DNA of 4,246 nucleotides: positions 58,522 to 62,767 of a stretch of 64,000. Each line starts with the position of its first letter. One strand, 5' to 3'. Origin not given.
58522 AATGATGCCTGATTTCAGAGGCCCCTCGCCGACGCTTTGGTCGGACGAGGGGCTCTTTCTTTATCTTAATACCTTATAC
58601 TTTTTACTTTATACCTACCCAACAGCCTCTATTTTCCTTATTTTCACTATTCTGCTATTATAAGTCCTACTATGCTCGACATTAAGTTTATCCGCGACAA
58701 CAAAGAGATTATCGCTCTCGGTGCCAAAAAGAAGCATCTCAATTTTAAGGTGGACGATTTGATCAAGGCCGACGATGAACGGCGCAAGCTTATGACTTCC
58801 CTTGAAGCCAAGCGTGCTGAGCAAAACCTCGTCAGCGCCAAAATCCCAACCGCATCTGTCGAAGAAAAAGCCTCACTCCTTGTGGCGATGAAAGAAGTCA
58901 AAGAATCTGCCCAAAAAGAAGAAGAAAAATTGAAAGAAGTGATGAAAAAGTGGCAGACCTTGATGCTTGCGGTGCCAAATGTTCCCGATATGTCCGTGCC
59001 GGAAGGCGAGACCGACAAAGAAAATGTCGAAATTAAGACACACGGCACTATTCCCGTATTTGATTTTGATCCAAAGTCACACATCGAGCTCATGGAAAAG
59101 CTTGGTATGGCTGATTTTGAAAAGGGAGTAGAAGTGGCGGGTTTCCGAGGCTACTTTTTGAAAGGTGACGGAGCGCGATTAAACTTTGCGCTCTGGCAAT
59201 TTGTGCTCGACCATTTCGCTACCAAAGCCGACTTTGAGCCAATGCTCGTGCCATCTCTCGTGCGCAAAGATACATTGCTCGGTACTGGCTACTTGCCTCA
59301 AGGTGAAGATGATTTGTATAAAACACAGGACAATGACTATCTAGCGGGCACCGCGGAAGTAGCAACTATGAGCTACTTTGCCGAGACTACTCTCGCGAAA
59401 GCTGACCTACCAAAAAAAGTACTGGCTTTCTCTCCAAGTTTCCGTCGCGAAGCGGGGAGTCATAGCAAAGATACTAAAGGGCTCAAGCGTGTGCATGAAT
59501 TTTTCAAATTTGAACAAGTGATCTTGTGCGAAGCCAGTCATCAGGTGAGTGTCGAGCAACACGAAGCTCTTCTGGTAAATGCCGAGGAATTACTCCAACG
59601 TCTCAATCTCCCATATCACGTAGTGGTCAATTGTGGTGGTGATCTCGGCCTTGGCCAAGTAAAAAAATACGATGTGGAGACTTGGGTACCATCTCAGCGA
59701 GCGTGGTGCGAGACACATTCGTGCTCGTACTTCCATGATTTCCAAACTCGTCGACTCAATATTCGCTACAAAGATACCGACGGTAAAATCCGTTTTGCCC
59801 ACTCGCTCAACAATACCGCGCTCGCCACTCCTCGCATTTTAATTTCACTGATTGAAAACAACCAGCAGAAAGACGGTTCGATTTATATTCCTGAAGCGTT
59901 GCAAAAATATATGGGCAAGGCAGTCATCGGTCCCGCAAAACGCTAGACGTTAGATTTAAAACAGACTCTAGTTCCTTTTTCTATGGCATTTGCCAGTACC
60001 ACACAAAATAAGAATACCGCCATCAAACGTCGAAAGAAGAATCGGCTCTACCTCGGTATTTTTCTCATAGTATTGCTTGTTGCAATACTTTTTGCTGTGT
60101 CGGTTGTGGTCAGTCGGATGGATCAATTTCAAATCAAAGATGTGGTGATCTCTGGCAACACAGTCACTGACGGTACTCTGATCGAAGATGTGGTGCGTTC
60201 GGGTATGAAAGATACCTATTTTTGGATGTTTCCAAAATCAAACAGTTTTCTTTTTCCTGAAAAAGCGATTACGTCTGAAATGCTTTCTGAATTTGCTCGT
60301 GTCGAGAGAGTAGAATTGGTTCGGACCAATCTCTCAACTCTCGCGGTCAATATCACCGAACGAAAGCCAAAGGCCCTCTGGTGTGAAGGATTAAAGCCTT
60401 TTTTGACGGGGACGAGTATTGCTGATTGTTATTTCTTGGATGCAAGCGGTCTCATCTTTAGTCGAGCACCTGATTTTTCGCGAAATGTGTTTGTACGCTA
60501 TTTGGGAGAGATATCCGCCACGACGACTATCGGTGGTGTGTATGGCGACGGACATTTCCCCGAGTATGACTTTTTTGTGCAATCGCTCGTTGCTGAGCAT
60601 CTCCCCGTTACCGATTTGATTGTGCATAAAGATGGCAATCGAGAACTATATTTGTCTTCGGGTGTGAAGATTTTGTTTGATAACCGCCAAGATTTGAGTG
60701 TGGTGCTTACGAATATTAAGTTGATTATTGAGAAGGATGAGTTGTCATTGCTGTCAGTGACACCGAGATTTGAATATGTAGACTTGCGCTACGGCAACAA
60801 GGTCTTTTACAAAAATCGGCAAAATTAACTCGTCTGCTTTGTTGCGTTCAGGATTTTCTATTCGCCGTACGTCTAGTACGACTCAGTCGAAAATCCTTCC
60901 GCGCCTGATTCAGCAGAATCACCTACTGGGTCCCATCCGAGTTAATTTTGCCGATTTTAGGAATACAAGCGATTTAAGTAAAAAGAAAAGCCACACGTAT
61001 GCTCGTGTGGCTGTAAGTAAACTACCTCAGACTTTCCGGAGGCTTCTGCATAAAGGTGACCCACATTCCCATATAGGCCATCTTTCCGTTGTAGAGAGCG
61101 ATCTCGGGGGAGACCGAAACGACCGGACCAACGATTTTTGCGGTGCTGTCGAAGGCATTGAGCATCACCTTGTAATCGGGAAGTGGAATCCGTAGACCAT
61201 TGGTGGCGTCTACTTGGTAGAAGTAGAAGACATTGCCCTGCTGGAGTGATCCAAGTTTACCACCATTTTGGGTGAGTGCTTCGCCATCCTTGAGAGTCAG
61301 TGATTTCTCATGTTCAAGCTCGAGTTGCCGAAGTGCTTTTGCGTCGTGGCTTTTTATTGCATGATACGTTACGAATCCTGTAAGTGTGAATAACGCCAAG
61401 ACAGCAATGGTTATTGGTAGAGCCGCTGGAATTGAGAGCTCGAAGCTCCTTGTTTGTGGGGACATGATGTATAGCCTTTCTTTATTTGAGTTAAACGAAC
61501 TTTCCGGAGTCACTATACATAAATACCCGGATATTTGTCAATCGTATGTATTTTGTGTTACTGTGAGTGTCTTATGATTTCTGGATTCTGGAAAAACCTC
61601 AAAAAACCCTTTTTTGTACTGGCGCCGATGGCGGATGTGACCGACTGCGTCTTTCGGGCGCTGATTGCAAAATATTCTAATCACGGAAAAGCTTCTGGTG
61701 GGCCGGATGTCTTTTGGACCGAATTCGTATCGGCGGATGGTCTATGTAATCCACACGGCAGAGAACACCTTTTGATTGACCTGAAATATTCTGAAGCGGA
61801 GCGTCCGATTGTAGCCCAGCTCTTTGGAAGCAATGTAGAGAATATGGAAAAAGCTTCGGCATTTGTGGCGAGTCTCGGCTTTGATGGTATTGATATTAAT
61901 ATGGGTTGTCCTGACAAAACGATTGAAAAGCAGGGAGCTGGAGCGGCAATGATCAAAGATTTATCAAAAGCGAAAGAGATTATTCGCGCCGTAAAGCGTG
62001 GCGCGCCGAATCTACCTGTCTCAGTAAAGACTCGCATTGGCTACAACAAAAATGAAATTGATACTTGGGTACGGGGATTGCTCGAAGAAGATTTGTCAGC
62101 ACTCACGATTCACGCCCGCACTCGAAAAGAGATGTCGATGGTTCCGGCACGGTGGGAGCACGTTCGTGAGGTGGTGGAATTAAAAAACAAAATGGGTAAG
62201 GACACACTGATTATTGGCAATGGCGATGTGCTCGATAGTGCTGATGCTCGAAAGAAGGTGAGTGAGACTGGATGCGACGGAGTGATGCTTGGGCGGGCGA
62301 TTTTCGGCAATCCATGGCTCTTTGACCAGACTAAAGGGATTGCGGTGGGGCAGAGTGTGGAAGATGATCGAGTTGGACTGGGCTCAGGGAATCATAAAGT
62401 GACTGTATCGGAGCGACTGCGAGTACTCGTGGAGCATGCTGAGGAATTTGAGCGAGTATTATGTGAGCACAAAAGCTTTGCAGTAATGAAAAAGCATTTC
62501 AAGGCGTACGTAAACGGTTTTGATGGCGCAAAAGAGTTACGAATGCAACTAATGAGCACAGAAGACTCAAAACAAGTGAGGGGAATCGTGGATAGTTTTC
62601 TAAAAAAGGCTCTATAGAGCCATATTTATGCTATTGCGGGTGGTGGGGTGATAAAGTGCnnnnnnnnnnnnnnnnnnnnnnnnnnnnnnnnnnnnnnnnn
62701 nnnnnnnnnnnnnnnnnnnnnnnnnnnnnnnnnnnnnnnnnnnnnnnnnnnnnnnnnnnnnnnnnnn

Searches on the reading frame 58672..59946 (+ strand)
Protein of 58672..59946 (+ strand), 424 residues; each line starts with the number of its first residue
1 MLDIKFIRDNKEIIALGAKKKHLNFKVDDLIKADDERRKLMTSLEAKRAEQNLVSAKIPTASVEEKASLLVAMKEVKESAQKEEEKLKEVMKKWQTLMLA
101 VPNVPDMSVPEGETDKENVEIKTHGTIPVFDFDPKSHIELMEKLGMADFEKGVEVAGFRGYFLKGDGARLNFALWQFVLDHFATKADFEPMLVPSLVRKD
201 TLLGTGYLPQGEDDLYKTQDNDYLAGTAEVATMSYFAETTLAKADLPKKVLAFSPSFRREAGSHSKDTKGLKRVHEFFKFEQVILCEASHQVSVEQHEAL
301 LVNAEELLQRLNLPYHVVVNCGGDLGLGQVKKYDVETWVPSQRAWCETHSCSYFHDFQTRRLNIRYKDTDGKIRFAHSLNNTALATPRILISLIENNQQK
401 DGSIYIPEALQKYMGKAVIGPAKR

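Call 9: search_protein_families(library=pfam, proteins=[window:58672-59946:+], max_evalue=0.001)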
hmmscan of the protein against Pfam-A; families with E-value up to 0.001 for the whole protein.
window:58672-59946:+ (424 aa): 2 families
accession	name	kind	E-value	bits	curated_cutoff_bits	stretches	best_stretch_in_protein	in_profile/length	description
PF00587.30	tRNA-synt_2b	-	1.5e-29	103.8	29.3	1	219-397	8-179/179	tRNA synthetase class II core domain (G, H, P, S and T)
PF02403.27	Seryl_tRNA_N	-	7.2e-20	71.7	28.2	1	1-105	1-108/108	Seryl-tRNA synthetase N-terminal domain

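Call 21: find_encoding_contigs(protein=window:58672-59946:+, flank=10000, max_places=3)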
Protein window:58672-59946:+ (424 aa): 1 contig read that carries it; 1 place shown.
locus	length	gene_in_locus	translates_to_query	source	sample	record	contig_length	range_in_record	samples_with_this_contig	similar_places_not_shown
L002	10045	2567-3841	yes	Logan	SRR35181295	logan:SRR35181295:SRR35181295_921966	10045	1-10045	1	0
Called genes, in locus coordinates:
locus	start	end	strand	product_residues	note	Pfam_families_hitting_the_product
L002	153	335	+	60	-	-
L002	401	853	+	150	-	-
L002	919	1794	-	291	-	PF02481:DNA_processg_A, PF17782:WHD_DprA (weak)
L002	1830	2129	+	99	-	-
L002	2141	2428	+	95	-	-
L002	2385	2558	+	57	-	-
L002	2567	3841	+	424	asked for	PF02403:Seryl_tRNA_N, PF00587:tRNA-synt_2b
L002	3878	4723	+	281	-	-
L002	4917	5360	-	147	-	-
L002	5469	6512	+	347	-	PF01207:Dus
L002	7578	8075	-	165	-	-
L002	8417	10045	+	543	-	?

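Call 48: search_protein_families(library=pfam, proteins=[L002:8417-10045:+], max_evalue=0.01)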
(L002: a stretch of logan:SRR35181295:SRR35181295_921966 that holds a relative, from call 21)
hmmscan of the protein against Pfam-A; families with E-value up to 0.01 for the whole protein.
L002:8417-10045:+ (543 aa): 0 families

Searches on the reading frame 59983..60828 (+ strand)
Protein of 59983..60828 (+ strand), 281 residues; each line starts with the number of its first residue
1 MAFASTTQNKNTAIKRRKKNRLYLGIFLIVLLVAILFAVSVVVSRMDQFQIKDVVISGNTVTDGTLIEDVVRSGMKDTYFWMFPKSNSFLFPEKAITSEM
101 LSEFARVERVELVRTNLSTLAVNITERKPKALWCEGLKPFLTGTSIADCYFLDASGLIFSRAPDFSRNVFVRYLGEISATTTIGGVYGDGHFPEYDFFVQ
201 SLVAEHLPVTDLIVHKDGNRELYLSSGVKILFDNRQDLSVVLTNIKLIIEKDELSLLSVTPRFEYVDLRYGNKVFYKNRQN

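Call 9: search_protein_families(library=pfam, proteins=[window:59983-60828:+], max_evalue=0.001)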
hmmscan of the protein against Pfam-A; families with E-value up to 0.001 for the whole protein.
window:59983-60828:+ (281 aa): 0 families

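Call 48: search_protein_families(library=pfam, proteins=[window:59983-60828:+], max_evalue=0.01)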
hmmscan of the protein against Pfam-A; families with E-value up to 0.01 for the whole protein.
window:59983-60828:+ (281 aa): 1 family
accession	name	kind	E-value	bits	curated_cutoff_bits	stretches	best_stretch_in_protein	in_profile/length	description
PF08478.15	POTRA_1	-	0.0054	17.4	23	0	49-127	1-69/69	POTRA domain, FtsQ-type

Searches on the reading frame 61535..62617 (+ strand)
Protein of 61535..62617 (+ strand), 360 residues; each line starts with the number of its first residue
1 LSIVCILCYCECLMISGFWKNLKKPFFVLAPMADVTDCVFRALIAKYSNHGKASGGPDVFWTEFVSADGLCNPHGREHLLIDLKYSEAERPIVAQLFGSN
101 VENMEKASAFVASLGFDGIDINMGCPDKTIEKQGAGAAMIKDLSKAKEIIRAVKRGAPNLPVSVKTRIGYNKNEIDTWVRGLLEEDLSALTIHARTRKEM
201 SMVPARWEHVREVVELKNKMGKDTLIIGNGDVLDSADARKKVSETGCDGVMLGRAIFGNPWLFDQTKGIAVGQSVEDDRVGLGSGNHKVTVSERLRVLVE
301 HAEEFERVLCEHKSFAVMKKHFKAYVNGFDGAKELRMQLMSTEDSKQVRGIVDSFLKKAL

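Call 9: search_protein_families(library=pfam, proteins=[window:61535-62617:+], max_evalue=0.001)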
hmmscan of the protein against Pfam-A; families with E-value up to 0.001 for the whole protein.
window:61535-62617:+ (360 aa): 1 family
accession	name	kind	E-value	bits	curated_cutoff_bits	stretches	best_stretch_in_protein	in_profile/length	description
PF01207.24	Dus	-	2e-61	208.3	20.4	1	29-351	2-301/311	Dihydrouridine synthase (Dus)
